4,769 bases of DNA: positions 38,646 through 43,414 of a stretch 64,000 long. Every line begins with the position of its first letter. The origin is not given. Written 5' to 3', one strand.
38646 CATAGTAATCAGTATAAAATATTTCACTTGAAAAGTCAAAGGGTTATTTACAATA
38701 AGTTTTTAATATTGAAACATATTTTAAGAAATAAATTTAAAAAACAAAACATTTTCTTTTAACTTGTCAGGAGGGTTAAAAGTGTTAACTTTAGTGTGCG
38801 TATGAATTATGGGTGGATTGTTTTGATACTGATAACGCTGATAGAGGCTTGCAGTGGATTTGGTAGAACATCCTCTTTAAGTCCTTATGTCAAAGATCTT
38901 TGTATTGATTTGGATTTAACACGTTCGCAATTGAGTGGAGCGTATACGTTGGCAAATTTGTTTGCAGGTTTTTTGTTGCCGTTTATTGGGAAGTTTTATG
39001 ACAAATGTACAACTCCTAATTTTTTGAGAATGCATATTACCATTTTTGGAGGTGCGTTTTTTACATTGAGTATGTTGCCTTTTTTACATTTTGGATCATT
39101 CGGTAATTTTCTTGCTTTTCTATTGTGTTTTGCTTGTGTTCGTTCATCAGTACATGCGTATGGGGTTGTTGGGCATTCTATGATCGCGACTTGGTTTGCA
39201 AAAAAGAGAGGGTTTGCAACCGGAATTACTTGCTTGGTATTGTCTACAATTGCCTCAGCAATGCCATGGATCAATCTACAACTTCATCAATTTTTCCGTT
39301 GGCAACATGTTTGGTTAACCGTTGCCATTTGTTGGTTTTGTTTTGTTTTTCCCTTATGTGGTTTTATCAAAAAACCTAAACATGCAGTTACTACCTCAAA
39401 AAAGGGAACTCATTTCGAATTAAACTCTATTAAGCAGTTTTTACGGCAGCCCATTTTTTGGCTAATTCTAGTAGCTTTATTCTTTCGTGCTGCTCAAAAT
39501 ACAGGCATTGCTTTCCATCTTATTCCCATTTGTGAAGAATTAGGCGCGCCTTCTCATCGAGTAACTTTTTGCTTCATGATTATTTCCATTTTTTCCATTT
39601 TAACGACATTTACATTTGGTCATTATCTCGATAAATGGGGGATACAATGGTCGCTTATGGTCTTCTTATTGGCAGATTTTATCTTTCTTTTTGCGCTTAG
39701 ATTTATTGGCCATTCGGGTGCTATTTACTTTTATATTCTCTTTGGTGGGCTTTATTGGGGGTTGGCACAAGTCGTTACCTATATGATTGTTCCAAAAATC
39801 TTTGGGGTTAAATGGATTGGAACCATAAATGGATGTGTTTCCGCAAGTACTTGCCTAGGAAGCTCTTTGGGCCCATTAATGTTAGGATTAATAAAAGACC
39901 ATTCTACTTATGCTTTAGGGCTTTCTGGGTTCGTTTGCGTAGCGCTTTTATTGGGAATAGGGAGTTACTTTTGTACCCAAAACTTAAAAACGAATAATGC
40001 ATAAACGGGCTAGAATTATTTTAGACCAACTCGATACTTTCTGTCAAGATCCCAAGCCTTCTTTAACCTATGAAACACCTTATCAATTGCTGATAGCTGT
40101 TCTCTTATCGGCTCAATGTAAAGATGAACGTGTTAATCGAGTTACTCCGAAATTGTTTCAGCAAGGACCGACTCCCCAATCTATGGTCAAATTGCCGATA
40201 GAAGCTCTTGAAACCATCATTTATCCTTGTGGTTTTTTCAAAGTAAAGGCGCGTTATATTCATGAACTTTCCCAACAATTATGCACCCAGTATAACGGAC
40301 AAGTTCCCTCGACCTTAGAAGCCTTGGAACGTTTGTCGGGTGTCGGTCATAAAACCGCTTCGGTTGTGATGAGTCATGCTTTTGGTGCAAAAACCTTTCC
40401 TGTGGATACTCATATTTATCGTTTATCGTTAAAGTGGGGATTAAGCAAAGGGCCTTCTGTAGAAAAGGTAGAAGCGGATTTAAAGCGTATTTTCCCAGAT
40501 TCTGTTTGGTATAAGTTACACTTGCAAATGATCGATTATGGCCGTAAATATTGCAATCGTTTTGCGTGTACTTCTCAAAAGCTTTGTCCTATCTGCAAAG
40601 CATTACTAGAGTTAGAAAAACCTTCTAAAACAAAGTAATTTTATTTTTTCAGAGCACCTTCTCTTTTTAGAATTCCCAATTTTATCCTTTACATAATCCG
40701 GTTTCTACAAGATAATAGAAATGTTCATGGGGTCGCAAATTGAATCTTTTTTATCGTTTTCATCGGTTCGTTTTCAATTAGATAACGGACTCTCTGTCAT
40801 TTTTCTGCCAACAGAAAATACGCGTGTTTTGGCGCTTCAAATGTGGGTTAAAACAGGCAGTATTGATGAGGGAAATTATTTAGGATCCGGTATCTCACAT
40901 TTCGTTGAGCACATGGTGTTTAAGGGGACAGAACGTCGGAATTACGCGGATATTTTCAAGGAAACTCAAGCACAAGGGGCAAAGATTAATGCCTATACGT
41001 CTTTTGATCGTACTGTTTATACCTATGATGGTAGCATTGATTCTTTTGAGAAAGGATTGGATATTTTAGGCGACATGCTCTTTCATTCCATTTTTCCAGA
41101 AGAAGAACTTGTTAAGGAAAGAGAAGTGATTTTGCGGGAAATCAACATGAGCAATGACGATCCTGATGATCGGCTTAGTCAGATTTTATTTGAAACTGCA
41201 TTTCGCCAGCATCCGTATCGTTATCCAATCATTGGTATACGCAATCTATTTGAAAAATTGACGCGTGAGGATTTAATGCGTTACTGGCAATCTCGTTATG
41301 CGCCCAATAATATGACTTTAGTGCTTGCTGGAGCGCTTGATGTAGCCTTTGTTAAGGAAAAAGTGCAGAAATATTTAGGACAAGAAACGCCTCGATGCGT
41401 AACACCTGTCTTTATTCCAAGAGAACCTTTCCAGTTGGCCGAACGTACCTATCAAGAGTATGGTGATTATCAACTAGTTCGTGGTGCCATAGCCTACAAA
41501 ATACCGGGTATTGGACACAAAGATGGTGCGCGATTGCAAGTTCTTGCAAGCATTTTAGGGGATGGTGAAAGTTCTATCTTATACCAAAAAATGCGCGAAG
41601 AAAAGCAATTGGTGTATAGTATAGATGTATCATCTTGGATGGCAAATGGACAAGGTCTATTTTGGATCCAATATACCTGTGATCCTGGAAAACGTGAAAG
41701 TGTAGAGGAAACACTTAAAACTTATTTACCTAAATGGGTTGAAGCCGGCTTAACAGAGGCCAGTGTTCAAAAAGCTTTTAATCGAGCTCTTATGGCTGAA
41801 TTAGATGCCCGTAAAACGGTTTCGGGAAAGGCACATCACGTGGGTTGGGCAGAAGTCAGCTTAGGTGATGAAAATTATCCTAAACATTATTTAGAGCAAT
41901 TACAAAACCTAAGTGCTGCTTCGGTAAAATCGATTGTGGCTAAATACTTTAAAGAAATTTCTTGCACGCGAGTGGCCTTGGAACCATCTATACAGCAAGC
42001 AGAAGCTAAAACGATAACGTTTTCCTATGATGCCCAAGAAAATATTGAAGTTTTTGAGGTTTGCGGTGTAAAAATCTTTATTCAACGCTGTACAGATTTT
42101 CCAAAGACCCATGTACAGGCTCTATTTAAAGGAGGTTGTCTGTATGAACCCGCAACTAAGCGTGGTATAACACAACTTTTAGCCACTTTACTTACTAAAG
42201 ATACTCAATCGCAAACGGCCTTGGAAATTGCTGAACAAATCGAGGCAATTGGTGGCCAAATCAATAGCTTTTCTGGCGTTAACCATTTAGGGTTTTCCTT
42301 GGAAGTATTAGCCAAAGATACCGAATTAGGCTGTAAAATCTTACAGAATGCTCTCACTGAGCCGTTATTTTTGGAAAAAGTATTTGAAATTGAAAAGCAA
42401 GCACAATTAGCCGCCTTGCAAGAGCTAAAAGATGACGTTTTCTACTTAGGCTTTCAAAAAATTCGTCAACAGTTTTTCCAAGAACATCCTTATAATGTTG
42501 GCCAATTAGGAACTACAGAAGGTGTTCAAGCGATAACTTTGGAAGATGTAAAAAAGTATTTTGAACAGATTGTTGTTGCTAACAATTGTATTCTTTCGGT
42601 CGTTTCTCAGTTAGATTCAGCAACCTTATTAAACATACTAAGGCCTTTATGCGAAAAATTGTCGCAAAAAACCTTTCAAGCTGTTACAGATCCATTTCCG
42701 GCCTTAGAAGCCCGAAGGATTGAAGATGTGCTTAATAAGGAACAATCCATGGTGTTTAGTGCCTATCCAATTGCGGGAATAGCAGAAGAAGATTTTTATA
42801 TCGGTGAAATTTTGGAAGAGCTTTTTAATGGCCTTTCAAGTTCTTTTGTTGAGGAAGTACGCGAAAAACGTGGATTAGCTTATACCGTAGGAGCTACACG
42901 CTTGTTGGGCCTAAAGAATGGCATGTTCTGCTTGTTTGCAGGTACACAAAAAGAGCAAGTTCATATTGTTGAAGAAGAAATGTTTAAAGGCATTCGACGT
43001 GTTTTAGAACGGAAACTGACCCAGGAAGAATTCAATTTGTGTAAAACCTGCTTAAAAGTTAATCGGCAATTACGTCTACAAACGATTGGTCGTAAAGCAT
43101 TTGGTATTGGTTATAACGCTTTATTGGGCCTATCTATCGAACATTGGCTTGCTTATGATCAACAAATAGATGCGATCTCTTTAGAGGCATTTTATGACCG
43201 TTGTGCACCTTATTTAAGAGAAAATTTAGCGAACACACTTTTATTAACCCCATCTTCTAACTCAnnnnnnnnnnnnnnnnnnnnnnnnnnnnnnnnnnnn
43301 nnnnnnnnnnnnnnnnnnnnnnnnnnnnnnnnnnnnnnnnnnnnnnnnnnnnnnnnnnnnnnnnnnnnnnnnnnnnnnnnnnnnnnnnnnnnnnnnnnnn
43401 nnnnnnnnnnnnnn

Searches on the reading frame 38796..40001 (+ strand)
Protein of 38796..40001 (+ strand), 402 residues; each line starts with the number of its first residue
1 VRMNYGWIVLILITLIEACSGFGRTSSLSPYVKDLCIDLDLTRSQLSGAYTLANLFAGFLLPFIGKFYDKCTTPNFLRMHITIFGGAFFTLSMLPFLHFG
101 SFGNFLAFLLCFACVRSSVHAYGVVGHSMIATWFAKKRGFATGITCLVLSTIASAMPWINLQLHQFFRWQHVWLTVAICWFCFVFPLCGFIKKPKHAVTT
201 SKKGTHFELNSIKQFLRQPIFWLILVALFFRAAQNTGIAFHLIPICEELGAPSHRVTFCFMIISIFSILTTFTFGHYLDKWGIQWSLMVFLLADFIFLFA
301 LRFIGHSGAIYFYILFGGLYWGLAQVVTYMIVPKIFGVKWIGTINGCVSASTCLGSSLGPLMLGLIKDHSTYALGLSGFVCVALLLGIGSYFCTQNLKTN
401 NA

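Call 35: search_protein_families(library=pfam, proteins=[window:38796-40001:+], max_evalue=0.001)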
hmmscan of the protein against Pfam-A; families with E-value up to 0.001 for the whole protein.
window:38796-40001:+ (402 aa): 1 family
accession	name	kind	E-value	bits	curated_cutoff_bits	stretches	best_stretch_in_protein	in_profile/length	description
PF07690.21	MFS_1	-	1.2e-25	90.6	33.4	1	15-360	3-347/347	Major Facilitator Superfamily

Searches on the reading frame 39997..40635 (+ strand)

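Call 35: search_protein_families(library=pfam, proteins=[window:39997-40635:+], max_evalue=0.001)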
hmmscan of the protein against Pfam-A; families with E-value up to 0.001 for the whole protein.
window:39997-40635:+ (213 aa): 2 families
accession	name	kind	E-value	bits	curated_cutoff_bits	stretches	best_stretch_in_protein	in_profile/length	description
PF00730.31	HhH-GPD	-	2.3e-25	89.5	26.2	1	33-167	1-107/108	HhH-GPD superfamily base excision DNA repair protein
PF00633.29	HHH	-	8.3e-05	22.7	24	1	99-127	2-30/30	Helix-hairpin-helix motif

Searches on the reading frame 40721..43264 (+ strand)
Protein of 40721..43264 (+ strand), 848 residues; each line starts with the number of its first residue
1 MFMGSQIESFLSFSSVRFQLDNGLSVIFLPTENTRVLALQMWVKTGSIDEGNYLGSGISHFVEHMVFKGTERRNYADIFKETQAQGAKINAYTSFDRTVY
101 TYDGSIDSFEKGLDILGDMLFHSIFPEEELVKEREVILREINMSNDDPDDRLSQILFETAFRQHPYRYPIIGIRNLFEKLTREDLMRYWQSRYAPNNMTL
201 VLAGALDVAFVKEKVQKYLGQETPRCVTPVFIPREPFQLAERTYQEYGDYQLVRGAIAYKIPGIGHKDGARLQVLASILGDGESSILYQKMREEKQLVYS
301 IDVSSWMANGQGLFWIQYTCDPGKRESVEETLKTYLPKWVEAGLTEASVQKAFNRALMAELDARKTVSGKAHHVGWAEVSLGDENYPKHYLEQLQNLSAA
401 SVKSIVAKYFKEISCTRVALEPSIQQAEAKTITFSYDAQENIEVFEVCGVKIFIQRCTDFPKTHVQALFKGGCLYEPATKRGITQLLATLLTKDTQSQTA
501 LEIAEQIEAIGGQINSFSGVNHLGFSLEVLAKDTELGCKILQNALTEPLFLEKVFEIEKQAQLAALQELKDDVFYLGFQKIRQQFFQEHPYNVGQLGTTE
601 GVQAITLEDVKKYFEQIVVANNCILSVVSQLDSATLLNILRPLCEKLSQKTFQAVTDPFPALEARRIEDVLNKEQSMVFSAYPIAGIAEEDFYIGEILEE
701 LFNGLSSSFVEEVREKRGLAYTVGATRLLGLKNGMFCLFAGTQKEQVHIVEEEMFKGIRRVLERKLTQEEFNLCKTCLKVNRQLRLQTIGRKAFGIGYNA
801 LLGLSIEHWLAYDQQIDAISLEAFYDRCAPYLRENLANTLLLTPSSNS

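Call 35: search_protein_families(library=pfam, proteins=[window:40721-43264:+], max_evalue=0.001)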
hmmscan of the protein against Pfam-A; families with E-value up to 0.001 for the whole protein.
window:40721-43264:+ (848 aa): 2 families
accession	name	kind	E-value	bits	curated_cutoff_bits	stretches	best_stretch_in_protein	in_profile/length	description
PF05193.26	Peptidase_M16_C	-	7.3e-55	186.1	23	2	179-352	1-177/181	Peptidase M16 inactive domain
PF00675.25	Peptidase_M16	-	9.7e-47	159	22.3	2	32-172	8-147/149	Insulinase (Peptidase family M16)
